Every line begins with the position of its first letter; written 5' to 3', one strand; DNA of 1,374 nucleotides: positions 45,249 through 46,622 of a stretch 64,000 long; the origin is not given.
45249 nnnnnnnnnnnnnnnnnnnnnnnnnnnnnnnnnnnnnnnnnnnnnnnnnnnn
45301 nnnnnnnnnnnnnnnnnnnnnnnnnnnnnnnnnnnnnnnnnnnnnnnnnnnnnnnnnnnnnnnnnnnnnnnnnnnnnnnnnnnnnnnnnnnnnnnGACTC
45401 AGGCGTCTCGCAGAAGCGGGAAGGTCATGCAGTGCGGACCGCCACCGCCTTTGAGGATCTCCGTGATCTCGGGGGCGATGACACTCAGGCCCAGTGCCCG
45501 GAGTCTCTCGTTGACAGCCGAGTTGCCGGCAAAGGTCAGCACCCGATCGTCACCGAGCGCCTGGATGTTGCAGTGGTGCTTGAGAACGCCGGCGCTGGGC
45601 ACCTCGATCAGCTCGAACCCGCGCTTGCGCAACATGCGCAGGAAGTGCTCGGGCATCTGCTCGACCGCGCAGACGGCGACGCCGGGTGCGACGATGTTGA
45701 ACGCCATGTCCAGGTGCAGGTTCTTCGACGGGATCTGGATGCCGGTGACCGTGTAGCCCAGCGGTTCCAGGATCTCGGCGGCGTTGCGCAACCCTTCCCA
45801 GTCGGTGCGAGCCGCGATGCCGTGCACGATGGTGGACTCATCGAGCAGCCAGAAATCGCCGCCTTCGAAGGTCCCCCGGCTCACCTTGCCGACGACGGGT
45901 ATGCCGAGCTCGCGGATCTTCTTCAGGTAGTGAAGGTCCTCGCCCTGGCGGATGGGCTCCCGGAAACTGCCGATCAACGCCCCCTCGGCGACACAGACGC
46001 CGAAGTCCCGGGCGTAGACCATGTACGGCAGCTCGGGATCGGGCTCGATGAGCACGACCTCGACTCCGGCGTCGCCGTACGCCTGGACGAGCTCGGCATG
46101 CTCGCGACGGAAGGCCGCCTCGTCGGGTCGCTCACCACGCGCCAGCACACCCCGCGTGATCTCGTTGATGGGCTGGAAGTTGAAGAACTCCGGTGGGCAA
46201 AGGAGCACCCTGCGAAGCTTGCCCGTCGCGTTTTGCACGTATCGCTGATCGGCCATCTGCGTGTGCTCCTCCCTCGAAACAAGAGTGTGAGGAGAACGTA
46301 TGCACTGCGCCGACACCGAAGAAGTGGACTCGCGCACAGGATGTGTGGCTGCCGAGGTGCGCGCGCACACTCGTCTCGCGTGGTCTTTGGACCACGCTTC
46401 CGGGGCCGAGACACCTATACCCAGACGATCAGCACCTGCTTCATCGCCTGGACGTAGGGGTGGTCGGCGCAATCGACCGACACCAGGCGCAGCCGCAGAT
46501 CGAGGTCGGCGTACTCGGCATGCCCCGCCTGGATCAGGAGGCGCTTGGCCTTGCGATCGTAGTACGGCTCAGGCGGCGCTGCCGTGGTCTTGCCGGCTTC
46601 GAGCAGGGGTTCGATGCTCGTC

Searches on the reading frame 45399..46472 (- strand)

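Call 59: search_protein_families(library=pfam, proteins=[window:45399-46472:-], max_evalue=0.00001)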
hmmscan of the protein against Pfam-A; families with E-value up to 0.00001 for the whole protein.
window:45399-46472:- (357 aa): 2 families
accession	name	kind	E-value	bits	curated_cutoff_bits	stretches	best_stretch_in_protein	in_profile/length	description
PF19420.4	DDAH_eukar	-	2.3e-31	109.5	23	1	122-353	29-290/291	N,N dimethylarginine dimethylhydrolase, eukaryotic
PF02274.22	ADI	-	6.5e-23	81.8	22.8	2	273-355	289-377/377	Arginine deiminase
